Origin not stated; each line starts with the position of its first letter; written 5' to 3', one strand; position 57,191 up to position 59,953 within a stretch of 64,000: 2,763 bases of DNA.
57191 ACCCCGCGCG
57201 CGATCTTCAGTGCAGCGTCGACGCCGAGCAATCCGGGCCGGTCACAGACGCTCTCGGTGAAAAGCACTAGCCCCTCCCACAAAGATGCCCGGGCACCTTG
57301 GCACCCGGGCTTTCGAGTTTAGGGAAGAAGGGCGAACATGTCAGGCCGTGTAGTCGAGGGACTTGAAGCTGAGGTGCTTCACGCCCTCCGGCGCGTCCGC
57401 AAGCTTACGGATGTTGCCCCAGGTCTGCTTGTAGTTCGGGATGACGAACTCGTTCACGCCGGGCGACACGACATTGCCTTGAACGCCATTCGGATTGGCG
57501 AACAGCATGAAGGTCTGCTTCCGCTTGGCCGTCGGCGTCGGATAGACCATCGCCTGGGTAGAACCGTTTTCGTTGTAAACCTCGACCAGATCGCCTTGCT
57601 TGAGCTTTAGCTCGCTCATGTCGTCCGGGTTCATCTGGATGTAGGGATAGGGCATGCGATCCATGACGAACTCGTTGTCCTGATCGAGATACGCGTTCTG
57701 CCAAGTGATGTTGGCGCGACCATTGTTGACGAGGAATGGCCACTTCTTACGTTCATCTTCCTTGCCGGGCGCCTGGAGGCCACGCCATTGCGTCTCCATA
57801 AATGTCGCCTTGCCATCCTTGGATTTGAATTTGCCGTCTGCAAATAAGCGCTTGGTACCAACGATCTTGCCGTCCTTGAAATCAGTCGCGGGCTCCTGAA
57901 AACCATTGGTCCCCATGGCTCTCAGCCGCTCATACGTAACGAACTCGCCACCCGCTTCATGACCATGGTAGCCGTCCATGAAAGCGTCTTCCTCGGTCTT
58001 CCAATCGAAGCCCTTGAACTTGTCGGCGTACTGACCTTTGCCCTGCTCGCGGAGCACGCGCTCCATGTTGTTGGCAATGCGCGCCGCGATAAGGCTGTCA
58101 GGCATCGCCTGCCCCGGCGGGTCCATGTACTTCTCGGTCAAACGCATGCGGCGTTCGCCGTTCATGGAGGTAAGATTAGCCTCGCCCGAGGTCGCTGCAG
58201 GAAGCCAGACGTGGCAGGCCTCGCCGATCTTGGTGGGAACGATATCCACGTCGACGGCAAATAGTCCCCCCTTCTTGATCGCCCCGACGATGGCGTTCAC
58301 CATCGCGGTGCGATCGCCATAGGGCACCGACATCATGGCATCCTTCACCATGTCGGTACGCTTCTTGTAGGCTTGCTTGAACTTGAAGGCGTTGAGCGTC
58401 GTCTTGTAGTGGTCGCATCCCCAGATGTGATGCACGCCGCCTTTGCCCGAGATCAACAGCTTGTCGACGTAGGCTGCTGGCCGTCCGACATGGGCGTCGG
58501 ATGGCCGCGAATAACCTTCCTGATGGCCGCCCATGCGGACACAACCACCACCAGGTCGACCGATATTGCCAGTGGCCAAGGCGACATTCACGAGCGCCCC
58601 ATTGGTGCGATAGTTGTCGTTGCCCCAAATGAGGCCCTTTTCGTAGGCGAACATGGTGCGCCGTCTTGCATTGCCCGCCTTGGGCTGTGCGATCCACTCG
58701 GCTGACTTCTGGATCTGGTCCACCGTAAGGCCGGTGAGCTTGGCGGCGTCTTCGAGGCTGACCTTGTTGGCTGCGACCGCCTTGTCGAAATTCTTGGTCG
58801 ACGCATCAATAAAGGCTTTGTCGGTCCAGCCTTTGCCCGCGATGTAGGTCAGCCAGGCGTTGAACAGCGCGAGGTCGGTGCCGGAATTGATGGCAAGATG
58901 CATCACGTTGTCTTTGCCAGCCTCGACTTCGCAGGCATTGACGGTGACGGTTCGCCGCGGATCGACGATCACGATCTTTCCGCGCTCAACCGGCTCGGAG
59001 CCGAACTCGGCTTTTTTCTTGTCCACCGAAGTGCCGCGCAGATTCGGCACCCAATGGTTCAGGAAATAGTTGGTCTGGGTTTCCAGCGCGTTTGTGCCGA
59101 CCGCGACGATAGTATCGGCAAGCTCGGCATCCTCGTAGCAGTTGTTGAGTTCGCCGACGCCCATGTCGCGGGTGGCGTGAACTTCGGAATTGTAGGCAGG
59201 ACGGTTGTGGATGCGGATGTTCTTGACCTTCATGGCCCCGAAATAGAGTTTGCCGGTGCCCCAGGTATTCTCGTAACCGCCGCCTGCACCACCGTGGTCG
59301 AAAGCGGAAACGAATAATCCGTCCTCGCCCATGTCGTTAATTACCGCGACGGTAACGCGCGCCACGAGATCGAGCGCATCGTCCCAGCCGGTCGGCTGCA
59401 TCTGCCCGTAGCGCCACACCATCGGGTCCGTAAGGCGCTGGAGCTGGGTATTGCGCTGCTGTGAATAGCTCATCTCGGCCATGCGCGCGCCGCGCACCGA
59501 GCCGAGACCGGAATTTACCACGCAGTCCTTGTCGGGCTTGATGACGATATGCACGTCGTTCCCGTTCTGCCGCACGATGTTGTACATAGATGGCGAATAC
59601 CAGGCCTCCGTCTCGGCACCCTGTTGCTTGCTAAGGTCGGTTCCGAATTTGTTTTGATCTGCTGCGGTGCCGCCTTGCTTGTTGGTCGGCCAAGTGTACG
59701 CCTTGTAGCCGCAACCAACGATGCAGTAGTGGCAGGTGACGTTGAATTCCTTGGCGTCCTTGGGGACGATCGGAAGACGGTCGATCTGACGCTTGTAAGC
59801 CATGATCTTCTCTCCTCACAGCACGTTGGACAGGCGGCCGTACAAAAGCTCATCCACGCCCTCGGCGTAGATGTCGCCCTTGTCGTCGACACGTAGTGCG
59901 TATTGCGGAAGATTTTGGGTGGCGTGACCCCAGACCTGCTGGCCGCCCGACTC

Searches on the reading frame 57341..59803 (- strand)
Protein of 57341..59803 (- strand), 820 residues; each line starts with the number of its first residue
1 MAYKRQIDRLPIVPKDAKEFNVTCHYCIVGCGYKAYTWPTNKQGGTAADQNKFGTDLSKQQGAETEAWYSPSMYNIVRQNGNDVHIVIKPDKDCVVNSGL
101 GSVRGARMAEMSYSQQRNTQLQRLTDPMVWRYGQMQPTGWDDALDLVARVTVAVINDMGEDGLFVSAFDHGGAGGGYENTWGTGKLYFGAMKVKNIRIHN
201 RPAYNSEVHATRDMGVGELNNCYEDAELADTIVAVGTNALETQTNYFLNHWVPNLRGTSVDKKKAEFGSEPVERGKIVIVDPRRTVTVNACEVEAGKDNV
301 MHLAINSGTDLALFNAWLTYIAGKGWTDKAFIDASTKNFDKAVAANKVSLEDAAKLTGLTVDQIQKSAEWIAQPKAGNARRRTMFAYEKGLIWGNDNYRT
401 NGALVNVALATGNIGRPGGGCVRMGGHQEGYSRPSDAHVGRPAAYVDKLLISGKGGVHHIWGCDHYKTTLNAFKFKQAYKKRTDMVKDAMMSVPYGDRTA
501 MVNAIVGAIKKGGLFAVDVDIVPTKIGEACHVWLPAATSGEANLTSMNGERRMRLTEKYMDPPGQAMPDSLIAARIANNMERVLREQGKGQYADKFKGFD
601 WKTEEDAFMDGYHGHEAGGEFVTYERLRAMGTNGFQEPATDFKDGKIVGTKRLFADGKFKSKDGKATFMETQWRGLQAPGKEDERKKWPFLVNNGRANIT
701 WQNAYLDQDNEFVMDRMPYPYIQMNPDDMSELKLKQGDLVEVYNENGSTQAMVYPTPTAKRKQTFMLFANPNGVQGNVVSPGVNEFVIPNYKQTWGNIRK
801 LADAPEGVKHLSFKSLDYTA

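Call 59: search_protein_families(library=pfam, proteins=[window:57341-59803:-], max_evalue=0.001)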
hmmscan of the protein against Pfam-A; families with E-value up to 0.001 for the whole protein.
window:57341-59803:- (820 aa): 4 families
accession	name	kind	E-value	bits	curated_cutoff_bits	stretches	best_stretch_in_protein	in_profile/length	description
PF18465.7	Rieske_3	-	7.2e-47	158.1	25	1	24-119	1-96/96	Rieske 3Fe-4S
PF00384.28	Molybdopterin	-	1.6e-26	93.6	24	1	123-578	1-352/353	Molybdopterin oxidoreductase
PF01568.27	Molydop_binding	-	2.1e-12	47.5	26.8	1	692-779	3-92/110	Molydopterin dinucleotide binding domain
PF02359.24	CDC48_N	-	0.00016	22.2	35.1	1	722-761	17-55/85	Cell division protein 48 (CDC48), N-terminal domain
